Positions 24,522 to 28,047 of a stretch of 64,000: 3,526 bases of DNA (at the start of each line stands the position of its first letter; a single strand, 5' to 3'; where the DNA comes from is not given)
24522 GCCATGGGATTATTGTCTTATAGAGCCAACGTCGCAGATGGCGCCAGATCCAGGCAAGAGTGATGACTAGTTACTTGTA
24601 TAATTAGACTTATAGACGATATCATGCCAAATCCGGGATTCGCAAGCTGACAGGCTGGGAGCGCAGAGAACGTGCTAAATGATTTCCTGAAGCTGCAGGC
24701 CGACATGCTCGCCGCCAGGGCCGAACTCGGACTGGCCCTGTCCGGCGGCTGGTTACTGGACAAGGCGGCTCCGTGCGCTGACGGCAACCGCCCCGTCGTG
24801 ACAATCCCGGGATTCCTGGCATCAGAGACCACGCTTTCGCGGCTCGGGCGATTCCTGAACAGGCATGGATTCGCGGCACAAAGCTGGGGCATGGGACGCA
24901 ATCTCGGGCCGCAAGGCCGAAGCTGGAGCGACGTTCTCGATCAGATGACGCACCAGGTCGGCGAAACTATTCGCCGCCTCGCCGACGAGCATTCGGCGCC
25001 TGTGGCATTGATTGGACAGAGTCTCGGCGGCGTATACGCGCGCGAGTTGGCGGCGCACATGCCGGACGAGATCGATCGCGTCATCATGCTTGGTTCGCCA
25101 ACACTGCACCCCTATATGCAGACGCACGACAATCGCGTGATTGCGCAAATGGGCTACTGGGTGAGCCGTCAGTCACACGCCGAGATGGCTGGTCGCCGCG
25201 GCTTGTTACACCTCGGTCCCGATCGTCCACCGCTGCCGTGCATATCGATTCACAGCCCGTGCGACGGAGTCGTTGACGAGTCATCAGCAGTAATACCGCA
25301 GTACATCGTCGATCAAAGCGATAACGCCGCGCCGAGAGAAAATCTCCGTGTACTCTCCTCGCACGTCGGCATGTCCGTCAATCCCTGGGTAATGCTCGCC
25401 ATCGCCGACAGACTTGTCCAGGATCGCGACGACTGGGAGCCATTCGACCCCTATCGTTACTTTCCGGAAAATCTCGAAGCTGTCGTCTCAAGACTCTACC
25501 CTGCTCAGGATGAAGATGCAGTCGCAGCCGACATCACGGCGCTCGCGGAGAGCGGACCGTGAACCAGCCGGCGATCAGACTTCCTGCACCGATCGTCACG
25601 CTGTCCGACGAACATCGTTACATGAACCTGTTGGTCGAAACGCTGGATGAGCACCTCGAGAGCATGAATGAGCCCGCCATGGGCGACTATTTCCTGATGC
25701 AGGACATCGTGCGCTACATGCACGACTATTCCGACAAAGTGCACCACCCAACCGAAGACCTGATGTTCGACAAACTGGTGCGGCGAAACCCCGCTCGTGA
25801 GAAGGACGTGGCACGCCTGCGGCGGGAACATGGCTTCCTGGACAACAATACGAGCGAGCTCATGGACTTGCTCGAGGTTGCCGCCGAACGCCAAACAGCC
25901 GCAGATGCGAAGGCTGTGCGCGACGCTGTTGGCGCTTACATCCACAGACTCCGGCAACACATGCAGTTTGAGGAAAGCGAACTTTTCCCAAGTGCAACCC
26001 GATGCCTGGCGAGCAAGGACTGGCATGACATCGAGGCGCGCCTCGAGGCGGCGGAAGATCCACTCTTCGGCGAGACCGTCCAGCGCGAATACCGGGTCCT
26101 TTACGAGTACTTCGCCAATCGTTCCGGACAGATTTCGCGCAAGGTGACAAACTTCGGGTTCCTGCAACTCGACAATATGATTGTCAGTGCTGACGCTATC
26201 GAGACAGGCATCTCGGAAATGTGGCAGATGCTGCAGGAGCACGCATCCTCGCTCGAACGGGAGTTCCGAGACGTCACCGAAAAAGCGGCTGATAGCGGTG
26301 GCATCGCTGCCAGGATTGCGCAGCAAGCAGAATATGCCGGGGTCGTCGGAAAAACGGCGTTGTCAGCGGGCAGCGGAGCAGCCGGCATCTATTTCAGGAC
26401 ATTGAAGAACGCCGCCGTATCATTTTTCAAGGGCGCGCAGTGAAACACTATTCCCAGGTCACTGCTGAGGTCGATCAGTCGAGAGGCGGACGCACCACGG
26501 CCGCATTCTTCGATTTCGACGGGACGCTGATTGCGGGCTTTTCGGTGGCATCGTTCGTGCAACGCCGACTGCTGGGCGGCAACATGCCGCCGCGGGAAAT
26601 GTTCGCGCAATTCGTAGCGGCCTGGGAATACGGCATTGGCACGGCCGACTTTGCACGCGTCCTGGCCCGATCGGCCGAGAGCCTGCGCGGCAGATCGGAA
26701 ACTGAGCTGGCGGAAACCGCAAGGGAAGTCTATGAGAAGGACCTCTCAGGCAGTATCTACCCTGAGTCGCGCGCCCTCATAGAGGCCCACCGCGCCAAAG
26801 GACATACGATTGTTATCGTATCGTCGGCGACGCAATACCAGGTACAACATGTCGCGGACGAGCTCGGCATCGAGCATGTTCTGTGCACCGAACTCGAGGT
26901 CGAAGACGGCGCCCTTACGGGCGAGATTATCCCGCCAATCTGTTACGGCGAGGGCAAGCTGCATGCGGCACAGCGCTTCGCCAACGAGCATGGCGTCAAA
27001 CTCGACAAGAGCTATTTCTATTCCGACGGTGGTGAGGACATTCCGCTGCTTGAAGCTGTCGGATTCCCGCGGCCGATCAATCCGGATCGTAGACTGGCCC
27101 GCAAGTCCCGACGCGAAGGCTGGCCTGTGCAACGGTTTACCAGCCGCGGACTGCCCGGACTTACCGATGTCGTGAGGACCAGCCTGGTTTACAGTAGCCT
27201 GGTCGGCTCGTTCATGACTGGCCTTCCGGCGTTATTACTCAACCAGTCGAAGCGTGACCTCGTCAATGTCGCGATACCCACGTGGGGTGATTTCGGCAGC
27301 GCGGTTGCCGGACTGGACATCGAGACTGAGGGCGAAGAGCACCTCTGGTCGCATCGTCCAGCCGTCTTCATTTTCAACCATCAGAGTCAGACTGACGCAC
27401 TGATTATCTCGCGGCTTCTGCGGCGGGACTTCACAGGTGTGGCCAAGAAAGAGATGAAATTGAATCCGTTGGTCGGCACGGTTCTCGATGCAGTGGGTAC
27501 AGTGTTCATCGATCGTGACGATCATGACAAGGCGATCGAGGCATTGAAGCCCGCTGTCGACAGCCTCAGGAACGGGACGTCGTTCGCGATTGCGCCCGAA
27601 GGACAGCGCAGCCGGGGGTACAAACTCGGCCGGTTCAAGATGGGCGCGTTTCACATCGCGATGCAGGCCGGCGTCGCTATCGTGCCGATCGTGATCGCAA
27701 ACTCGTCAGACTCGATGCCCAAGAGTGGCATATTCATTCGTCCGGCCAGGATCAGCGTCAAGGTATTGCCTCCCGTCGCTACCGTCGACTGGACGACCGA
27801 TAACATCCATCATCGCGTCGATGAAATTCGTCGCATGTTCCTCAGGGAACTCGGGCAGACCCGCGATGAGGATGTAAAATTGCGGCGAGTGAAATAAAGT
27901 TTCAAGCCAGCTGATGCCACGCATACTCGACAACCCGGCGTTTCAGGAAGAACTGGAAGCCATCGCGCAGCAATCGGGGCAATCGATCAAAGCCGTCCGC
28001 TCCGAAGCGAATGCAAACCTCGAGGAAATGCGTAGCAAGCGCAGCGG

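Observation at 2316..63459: One 17-bp operator-like motif (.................) precedes essentially every transcription unit across ~56 kb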

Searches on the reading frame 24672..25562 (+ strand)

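Call 7: search_protein_families(library=pfam, proteins=[window:24672-25562:+])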
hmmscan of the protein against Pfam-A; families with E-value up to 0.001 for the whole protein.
window:24672-25562:+ (296 aa): 7 families
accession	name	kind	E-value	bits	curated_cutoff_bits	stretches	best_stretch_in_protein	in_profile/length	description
PF12146.15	Hydrolase_4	-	1.1e-08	35.1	27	1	42-150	7-116/239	Serine aminopeptidase, S33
PF02089.21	Palm_thioest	-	1.1e-05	25.7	26.8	1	41-144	1-110/254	Palmitoyl protein thioesterase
PF12697.13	Abhydrolase_6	-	0.00011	23.4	26.3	1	42-246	1-169/217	Alpha/beta hydrolase family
PF00756.26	Esterase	-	0.00014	22.2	22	1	80-150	86-159/251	Putative esterase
PF07819.20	PGAP1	-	0.00019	21.7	24.3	1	102-152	81-137/233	PGAP1-like alpha/beta domain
PF20408.4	Abhydrolase_11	-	0.00019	21.7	27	1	81-156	49-120/193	Alpha/beta hydrolase domain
PF00561.26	Abhydrolase_1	-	0.00019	21.6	25.8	1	110-152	70-112/245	alpha/beta hydrolase fold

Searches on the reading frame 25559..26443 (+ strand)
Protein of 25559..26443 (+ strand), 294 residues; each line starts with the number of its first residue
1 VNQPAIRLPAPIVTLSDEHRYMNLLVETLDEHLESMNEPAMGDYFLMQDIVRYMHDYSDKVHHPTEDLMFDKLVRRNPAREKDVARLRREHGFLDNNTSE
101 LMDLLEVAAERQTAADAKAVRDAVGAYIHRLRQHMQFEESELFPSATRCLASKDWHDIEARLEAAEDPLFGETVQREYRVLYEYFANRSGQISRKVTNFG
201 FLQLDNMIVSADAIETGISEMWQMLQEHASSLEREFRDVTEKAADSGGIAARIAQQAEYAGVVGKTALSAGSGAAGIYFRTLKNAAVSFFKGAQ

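Call 7: search_protein_families(library=pfam, proteins=[window:25559-26443:+])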
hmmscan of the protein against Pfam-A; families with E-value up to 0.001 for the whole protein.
window:25559-26443:+ (294 aa): 1 family
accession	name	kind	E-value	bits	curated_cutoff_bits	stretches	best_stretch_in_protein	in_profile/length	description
PF01814.28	Hemerythrin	-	3.2e-16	60.4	25.3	1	11-144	2-125/127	Hemerythrin HHE cation binding domain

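Call 55: search_protein_families(library=ncbifam, proteins=[window:25559-26443:+], max_evalue=1e-10)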
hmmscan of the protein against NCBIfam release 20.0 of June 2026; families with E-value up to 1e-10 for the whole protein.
window:25559-26443:+ (294 aa): 0 families

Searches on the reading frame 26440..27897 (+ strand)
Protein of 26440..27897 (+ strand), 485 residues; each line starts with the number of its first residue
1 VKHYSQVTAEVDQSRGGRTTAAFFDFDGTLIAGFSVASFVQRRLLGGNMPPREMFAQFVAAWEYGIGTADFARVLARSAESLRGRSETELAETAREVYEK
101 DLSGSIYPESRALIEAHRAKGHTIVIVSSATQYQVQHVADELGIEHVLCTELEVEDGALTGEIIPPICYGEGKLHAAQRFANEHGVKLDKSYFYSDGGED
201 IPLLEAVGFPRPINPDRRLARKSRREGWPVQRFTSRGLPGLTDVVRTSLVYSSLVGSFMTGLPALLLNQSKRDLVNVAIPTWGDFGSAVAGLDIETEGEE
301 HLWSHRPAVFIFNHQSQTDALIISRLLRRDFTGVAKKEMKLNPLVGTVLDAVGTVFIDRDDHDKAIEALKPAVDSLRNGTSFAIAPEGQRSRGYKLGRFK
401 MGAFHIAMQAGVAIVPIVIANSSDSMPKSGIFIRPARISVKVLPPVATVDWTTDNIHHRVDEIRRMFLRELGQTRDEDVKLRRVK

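Call 8: search_protein_families(library=pfam, proteins=[window:26440-27897:+])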
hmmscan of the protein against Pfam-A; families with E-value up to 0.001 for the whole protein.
window:26440-27897:+ (485 aa): 4 families
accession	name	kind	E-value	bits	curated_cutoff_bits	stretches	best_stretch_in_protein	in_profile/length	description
PF12710.13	HAD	-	2.7e-38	132.7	27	1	22-205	1-189/189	haloacid dehalogenase-like hydrolase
PF01553.26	Acyltransferase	-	1.4e-31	109.4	23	1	294-419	2-131/132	Acyltransferase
PF00702.32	Hydrolase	-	2e-15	58.2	26.4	1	21-208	3-191/191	haloacid dehalogenase-like hydrolase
PF08282.18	Hydrolase_3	-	0.00032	21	20.9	0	105-149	15-60/255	haloacid dehalogenase-like hydrolase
